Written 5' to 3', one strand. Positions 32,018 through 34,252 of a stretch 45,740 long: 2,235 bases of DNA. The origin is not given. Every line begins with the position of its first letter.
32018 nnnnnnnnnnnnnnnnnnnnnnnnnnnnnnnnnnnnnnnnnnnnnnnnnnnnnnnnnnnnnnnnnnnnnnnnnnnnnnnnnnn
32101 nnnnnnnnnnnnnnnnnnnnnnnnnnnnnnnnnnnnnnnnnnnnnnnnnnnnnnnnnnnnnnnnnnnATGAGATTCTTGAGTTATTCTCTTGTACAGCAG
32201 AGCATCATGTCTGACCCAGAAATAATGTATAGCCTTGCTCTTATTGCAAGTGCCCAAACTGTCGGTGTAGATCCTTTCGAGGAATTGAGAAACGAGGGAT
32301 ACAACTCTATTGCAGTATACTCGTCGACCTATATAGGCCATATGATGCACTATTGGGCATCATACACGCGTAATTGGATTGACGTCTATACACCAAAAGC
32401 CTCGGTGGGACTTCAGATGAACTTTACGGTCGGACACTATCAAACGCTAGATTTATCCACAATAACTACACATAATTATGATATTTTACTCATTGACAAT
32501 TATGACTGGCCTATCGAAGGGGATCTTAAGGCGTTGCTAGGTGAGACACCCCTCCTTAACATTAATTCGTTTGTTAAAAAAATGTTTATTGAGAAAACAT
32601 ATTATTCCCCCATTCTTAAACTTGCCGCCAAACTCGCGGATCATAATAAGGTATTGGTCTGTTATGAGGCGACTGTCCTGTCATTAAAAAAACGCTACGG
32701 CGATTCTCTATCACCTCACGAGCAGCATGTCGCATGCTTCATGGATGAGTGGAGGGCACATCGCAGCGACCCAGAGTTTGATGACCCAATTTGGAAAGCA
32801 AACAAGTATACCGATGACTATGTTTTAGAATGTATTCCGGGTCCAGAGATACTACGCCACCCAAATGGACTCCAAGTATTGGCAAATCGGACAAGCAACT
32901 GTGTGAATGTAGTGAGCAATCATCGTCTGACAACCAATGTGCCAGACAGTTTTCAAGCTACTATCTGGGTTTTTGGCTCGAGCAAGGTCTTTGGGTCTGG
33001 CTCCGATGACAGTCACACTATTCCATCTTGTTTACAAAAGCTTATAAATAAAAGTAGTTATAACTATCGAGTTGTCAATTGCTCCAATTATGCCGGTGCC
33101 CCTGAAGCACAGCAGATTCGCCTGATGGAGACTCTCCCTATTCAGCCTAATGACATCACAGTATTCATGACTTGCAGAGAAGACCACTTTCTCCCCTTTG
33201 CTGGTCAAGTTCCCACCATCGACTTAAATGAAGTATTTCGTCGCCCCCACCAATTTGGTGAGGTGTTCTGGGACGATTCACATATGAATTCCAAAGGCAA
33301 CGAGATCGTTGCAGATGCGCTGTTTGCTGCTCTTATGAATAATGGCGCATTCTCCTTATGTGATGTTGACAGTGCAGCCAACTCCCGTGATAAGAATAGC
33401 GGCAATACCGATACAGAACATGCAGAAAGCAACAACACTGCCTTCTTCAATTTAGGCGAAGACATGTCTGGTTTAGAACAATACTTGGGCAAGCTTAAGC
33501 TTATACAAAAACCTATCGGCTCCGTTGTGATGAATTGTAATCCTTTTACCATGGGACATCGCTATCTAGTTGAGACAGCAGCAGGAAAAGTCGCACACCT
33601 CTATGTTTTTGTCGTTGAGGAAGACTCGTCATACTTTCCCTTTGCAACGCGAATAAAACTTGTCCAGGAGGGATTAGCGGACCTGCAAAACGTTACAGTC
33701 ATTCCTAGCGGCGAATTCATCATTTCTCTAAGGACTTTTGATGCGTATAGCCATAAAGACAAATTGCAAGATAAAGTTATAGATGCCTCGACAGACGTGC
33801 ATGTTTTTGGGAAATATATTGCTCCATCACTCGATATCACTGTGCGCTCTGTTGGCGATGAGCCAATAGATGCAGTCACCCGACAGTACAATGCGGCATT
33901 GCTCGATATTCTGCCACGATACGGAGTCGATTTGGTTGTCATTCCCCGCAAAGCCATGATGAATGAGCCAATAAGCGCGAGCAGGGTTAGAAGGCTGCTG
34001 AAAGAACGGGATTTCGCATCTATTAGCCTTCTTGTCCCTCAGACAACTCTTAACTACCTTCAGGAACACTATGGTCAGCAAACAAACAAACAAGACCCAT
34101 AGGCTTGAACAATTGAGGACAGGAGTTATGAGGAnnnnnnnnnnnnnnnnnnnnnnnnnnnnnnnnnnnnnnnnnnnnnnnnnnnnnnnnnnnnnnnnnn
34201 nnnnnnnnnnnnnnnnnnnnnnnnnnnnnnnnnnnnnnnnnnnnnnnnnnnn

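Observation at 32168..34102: Three-part fusion of an SGNH/GDSL-like domain with a citrate-lyase-ligase (CitC)-type adenylating domain inside a glycan operon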

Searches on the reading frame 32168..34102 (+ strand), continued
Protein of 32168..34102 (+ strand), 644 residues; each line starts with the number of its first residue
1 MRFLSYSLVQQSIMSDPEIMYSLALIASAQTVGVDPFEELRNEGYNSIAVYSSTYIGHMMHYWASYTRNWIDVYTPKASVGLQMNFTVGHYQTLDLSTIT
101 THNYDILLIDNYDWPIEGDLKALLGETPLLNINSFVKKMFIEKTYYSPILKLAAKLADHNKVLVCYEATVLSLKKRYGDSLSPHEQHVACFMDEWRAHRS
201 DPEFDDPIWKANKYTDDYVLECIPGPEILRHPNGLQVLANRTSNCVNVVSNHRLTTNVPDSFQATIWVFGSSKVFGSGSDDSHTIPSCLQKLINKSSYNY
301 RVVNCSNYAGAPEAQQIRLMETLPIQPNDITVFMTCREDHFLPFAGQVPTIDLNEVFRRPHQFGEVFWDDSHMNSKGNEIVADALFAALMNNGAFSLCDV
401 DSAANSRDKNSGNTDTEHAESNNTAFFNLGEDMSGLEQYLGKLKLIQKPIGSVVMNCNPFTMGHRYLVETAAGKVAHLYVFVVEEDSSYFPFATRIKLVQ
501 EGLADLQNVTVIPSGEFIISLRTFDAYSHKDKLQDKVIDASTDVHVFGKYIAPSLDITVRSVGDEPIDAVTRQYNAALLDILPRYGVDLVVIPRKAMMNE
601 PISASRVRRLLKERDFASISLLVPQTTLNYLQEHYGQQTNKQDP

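Call 83: search_protein_families(library=pfam, proteins=[L026:4237-5925:+, L026:5922-6980:+, L026:7137-8201:-, L008:5452-7935:+, L008:11894-13273:-, L036:8288-9748:+, L036:14822-16468:-, L010:4192-5709:+, L010:5810-6811:+, L010:3106-4008:+], max_evalue=0.0001)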
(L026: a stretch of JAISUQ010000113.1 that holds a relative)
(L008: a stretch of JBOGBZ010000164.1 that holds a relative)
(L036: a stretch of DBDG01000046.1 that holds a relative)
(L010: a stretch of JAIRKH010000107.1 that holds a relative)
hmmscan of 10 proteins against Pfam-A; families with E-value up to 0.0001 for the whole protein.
L026:4237-5925:+ (562 aa): 1 family
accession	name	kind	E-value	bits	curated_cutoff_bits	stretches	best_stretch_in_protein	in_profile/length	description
PF04991.19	LicD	-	7.5e-32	111.7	22.6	1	28-254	1-227/227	LicD family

L026:5922-6980:+ (352 aa): 0 families

L026:7137-8201:- (354 aa): 7 families
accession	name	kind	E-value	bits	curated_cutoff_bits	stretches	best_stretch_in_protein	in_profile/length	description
PF16363.11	GDP_Man_Dehyd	-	5.5e-81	273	27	1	5-320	1-330/332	GDP-mannose 4,6 dehydratase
PF01370.27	Epimerase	-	1e-65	222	20.9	1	4-258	1-240/240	NAD dependent epimerase/dehydratase family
PF04321.23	RmlD_sub_bind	-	1.7e-15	57.3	27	1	3-324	2-283/287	RmlD substrate binding domain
PF01073.25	3Beta_HSD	-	1.4e-13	50.9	22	1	5-116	1-106/280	3-beta hydroxysteroid dehydrogenase/isomerase family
PF02719.21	Polysacc_synt_2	-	1.2e-11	44.8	20.2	1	4-115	1-117/293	Polysaccharide biosynthesis protein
PF07993.18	NAD_binding_4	-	2e-11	44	20.1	1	6-193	1-204/258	Male sterility protein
PF00106.31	adh_short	-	2.8e-05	24.1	26.6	0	3-117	2-123/195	short chain dehydrogenase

L008:5452-7935:+ (827 aa): 8 families
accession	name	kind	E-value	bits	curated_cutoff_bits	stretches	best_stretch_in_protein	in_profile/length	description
PF13361.12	UvrD_C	-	1.7e-85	288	25.6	1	291-804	1-349/350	UvrD-like helicase C-terminal domain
PF00580.27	UvrD-helicase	-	5.4e-63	213.6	23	1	12-281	1-266/271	UvrD/REP helicase N-terminal domain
PF00929.31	RNase_T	-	5.8e-23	82.7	24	1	473-629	1-164/164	Exonuclease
PF13245.12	AAA_19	-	3.4e-22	79.5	25.1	1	16-269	1-132/134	AAA domain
PF13538.12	UvrD_C_2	-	4e-11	43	27.4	1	745-800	4-51/52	UvrD-like helicase C-terminal domain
PF13604.12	AAA_30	-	4.2e-08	33.6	27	1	12-76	2-67/191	AAA domain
PF01443.25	Viral_helicase1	-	1.2e-06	29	21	0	726-799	160-225/228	Viral superfamily 1 RNA helicase core domain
PF13087.12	AAA_12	-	1.5e-05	25.1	27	0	687-800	84-190/195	AAA domain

L008:11894-13273:- (459 aa): 0 families

L036:8288-9748:+ (486 aa): 0 families

L036:14822-16468:- (548 aa): 1 family
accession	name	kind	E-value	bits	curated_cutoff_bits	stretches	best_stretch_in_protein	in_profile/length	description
PF04577.19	Glyco_transf_61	-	3.4e-13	50.4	27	1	239-405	1-135/137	Glycosyltransferase 61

L010:4192-5709:+ (505 aa): 2 families
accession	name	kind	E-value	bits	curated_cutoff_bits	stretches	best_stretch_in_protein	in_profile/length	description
PF01501.26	Glyco_transf_8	-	2.7e-25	89.9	24.3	1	18-253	12-251/253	Glycosyl transferase family 8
PF18404.7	Glyco_transf_24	-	1.5e-08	34.9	25.7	1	14-212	10-204/268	Glucosyltransferase 24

L010:5810-6811:+ (333 aa): 0 families

L010:3106-4008:+ (300 aa): 1 family
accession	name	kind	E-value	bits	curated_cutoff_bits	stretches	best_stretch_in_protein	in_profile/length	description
PF01370.27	Epimerase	-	7.2e-08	32.6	20.9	1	2-120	1-140/240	NAD dependent epimerase/dehydratase family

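Call 84: search_protein_families(library=pfam, proteins=[L013:8435-12076:+, L056:8936-12277:+, L070:8708-12478:+, L044:9407-12247:+, L018:7874-11287:+, L076:8342-11296:+, L066:8435-11287:+], max_evalue=0.001)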
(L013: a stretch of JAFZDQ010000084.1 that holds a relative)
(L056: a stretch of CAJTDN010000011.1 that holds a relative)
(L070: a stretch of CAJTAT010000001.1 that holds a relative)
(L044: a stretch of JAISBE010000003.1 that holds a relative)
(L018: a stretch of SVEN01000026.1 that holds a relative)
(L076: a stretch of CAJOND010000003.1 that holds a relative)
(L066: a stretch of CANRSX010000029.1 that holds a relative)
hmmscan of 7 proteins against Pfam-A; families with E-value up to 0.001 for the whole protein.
L013:8435-12076:+ (1213 aa): 8 families
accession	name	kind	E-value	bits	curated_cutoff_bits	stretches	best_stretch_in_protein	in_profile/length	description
PF08218.17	Citrate_ly_lig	-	2.6e-66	223.2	20.9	1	729-910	1-182/182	Citrate lyase ligase C-terminal domain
PF01370.27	Epimerase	-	4.6e-16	59.4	20.9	1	6-81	1-76/240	NAD dependent epimerase/dehydratase family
PF07993.18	NAD_binding_4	-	2e-09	37.5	20.1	0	1003-1083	126-220/258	Male sterility protein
PF04321.23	RmlD_sub_bind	-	5.7e-09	35.9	27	0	5-80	2-62/287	RmlD substrate binding domain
PF13460.12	NAD_binding_10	-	5.4e-07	30.1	27.2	0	10-175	1-154/184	NAD(P)H-binding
PF05368.20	NmrA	-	2e-05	24.8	27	0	917-990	2-78/298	NmrA-like family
PF01467.32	CTP_transf_like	-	7.1e-05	23.5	21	1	737-887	7-131/133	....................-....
PF05636.17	HIGH_NTase1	-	8.7e-05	22.4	27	0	728-761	2-35/402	HIGH Nucleotidyl Transferase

L056:8936-12277:+ (1113 aa): 6 families
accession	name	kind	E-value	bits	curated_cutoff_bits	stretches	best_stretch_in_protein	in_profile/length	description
PF01747.23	ATP-sulfurylase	-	4.7e-81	271.7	24.3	1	898-1106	5-211/212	ATP-sulfurylase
PF08218.17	Citrate_ly_lig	-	9.4e-64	214.9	20.9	1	574-755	1-182/182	Citrate lyase ligase C-terminal domain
PF14306.12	PUA_2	-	4.9e-33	114.4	27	1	743-891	9-159/159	PUA-like domain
PF05636.17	HIGH_NTase1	-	3.8e-06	26.9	27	0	706-777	186-254/402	HIGH Nucleotidyl Transferase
PF01467.32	CTP_transf_like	-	2.2e-05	25.1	21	1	582-733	7-132/133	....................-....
PF15711.10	ILEI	-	0.00021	22.2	27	0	256-302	1-40/90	Interleukin-like EMT inducer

L070:8708-12478:+ (1256 aa): 4 families
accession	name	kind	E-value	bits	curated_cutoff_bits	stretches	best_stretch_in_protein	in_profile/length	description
PF08218.17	Citrate_ly_lig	-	7e-65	218.6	20.9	1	646-829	1-182/182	Citrate lyase ligase C-terminal domain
PF04055.27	Radical_SAM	-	1e-11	45.7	29.5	1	955-1085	4-137/166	Radical SAM superfamily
PF00571.33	CBS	-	1.3e-06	29.1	24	0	104-130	18-43/57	CBS domain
PF01467.32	CTP_transf_like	-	0.0003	21.4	21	0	654-704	7-62/133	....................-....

L044:9407-12247:+ (946 aa): 5 families
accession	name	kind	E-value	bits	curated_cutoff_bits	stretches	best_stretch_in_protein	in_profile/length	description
PF08218.17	Citrate_ly_lig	-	2.7e-62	210.2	20.9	1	454-636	1-182/182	Citrate lyase ligase C-terminal domain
PF00535.33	Glycos_transf_2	-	2.4e-35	122.4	23.3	1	655-781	1-128/168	Glycosyl transferase family 2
PF10111.15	Glyco_tranf_2_2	-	1e-09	38.7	27.3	1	655-755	1-105/276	Glycosyltransferase like family 2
PF13641.12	Glyco_tranf_2_3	-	5.1e-07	30.4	27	1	652-756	1-111/230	Glycosyltransferase like family 2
PF01467.32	CTP_transf_like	-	0.00028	21.5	21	0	462-506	7-57/133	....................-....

L018:7874-11287:+ (1137 aa): 7 families
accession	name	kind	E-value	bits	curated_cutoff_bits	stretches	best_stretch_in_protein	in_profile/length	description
PF08218.17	Citrate_ly_lig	-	8.2e-66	221.6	20.9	1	949-1130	1-182/182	Citrate lyase ligase C-terminal domain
PF00535.33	Glycos_transf_2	-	1.5e-23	84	23.3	1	14-129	4-116/168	Glycosyl transferase family 2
PF13641.12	Glyco_tranf_2_3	-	2.1e-07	31.6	27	1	10-133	3-127/230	Glycosyltransferase like family 2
PF13704.12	Glyco_tranf_2_4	-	2.3e-05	25.2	27.5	1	18-108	2-88/98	Glycosyl transferase family 2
PF10111.15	Glyco_tranf_2_2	-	5.1e-05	23.3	27.3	1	15-120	5-110/276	Glycosyltransferase like family 2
PF01467.32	CTP_transf_like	-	0.0003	21.4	21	0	957-1108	7-132/133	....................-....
PF15711.10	ILEI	-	0.00032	21.6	27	0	624-649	1-25/90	Interleukin-like EMT inducer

L076:8342-11296:+ (984 aa): 12 families
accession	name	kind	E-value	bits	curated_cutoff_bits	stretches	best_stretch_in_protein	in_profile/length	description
PF08218.17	Citrate_ly_lig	-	2.9e-63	213.3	20.9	1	796-975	2-180/182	Citrate lyase ligase C-terminal domain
PF04432.18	FrhB_FdhB_C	-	1.4e-20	74.1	23.3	1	156-321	2-146/150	Coenzyme F420 hydrogenase/dehydrogenase, beta subunit C terminus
PF12838.12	Fer4_7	-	2.7e-10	41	27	1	10-58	2-52/52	4Fe-4S dicluster domain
PF00037.32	Fer4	-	6.6e-08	32.5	21.1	2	38-57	2-21/24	4Fe-4S binding domain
PF13187.11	Fer4_9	-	1.9e-06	28.2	27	1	10-56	2-49/52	4Fe-4S dicluster domain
PF14697.11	Fer4_21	-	1.4e-05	25.6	35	1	6-58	4-56/59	4Fe-4S dicluster domain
PF12837.12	Fer4_6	-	1.6e-05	25.1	25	1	37-56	2-21/24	4Fe-4S binding domain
PF13237.11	Fer4_10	-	2.1e-05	24.8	25.5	1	4-55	3-53/53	4Fe-4S dicluster domain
PF01467.32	CTP_transf_like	-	9.3e-05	23.1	21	1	803-884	7-82/133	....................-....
PF25160.1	LdpA_Fe-S-bd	-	0.00014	22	27.6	1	15-57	8-41/49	LdpA Fe-S cluster-binding domain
PF12797.12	Fer4_2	-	0.00031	21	24.5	1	39-56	5-22/22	4Fe-4S binding domain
PF16581.11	HIGH_NTase1_ass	-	0.0004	20.9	26.7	0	918-982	49-108/205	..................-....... C-terminal region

L066:8435-11287:+ (950 aa): 9 families
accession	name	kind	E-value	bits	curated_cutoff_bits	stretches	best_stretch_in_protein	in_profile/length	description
PF08218.17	Citrate_ly_lig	-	9.9e-64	214.8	20.9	1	762-942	2-181/182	Citrate lyase ligase C-terminal domain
PF04432.18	FrhB_FdhB_C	-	8.1e-23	81.4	23.3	1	153-323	2-148/150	Coenzyme F420 hydrogenase/dehydrogenase, beta subunit C terminus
PF05636.17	HIGH_NTase1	-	4.7e-08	33.2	27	1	873-946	158-237/402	HIGH Nucleotidyl Transferase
PF12838.12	Fer4_7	-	1.2e-06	29.3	27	1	10-57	2-51/52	4Fe-4S dicluster domain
PF00037.32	Fer4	-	2e-06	27.8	21.1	0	8-25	6-23/24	4Fe-4S binding domain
PF01467.32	CTP_transf_like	-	4.7e-06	27.3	21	1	769-921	7-132/133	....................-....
PF13187.11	Fer4_9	-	1.9e-05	25.1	27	1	9-57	1-50/52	4Fe-4S dicluster domain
PF13183.11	Fer4_8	-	0.00039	21.3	27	0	8-22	52-66/68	4Fe-4S dicluster domain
PF12837.12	Fer4_6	-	0.00073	19.8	25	1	37-57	2-22/24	4Fe-4S binding domain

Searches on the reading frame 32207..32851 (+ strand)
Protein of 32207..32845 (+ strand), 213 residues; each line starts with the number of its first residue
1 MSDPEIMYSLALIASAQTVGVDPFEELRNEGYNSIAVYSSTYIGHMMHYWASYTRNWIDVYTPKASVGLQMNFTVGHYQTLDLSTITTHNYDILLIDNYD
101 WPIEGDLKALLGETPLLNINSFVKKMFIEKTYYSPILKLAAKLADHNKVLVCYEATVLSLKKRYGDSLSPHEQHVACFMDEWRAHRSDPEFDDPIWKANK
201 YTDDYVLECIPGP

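Call 15: search_protein_families(library=pfam, proteins=[window:32207-32845:+], max_evalue=10)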
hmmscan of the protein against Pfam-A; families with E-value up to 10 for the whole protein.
seq(213 aa): 0 families

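Call 74: search_solved_structures(query=A4, max_evalue=10, show_alignments=2)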
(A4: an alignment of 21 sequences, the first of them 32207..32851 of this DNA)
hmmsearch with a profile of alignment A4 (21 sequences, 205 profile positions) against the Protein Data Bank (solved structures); distinct sequences matched with E-value up to 10: 17.
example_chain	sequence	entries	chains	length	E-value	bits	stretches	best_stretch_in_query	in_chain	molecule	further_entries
4j9u_E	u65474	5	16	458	0.0042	20.2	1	21-111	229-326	Potassium uptake protein TrkA | Potassium transporter peripheral membrane component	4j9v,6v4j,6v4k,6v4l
3nkl_A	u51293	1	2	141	0.0066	19.6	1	25-116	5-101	UDP-D-quinovosamine 4-dehydrogenase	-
4j29_A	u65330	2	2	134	0.018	18.1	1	14-60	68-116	Engineered Protein OR258 | DE NOVO DESIGNED PROTEIN OR258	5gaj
4g65_A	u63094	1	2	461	0.021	17.9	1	21-111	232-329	Trk system potassium uptake protein trkA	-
2mr5_A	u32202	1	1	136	0.024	17.8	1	14-62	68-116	De novo designed Protein OR457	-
3l4b_A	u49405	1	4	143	0.025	17.7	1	22-96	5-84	TrkA K+ Channel protein TM1088A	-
2g1u_A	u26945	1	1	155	0.028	17.5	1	21-96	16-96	hypothetical protein tm1088a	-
6o15_A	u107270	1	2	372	0.03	17.4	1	29-104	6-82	Uncharacterized oxidoreductase YjhC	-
2l82_A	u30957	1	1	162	0.065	16.3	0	28-77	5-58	DESIGNED PROTEIN OR32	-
4hhe_A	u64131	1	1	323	0.093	15.8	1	49-144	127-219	Quinolinate synthase A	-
2bc1_A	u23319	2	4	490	0.11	15.6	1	8-51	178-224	NADH Oxidase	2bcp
2bc0_A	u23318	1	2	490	0.11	15.6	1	8-51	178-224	NADH Oxidase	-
1wzu_A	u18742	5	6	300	0.18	14.9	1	49-144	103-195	Quinolinate synthetase A | Quinolinate synthase A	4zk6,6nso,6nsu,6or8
4ehi_A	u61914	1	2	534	0.18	14.9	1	42-137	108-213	Bifunctional purine biosynthesis protein PurH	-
5ktm_A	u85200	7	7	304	0.18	14.9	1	49-144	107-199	Quinolinate synthase A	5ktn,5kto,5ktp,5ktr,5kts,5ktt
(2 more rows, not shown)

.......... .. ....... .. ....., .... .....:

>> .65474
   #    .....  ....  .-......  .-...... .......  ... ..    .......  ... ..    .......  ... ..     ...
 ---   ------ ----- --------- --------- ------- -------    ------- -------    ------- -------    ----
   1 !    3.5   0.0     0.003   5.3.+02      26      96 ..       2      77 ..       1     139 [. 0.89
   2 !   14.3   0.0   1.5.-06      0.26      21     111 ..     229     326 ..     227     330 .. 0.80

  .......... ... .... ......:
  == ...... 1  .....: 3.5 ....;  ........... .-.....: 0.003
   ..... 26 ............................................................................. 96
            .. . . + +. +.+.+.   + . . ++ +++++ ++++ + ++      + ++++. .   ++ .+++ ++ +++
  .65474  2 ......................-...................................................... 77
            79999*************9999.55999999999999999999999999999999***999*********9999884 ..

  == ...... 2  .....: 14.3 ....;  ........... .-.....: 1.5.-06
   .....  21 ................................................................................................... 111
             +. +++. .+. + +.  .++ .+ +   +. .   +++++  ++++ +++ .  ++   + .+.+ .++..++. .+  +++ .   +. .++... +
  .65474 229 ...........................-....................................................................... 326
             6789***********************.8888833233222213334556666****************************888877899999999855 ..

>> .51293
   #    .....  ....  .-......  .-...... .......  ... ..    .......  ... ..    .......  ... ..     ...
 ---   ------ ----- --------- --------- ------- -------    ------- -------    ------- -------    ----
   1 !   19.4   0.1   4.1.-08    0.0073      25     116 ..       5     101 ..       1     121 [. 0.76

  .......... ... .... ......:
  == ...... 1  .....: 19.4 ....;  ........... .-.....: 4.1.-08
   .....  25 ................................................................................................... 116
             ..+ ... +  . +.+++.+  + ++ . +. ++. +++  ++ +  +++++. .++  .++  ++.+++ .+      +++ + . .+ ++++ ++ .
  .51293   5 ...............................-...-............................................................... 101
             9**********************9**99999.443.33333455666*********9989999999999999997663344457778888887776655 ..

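Call 75: search_protein_families(library=pfam, alignment_id=A4, max_evalue=0.1)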
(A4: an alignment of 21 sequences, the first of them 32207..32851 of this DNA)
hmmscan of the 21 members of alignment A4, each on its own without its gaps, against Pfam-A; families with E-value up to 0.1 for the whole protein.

A. member 1, window:32207-32851:+ (215 aa): 0 families

B. families by the number of members that match (of 21 scanned): 11 families
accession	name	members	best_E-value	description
PF13162.11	DUF3997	1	0.0096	Protein of unknown function (DUF3997)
PF01947.21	Rv2949c-like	1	0.022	Chorismate pyruvate-lyase Rv2949c-like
PF08008.17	Viral_cys_rich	1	0.028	Viral cysteine rich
PF03807.23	F420_oxidored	1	0.049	NADP oxidoreductase coenzyme F420-dependent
PF16848.10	SoDot-IcmSS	1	0.05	Substrate of the Dot/Icm secretion system, putative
PF18681.6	DUF5634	1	0.052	Family of unknown function (DUF5634)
PF14195.11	DUF4316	1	0.052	Domain of unknown function (DUF4316)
PF13091.12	PLDc_2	1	0.062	PLD-like domain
PF08966.16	DUF1882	1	0.063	Domain of unknown function (DUF1882)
PF07319.16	DnaI_N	1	0.065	Primosomal protein DnaI N-terminus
PF18508.7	zf_C2H2_13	1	0.092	Zinc finger domain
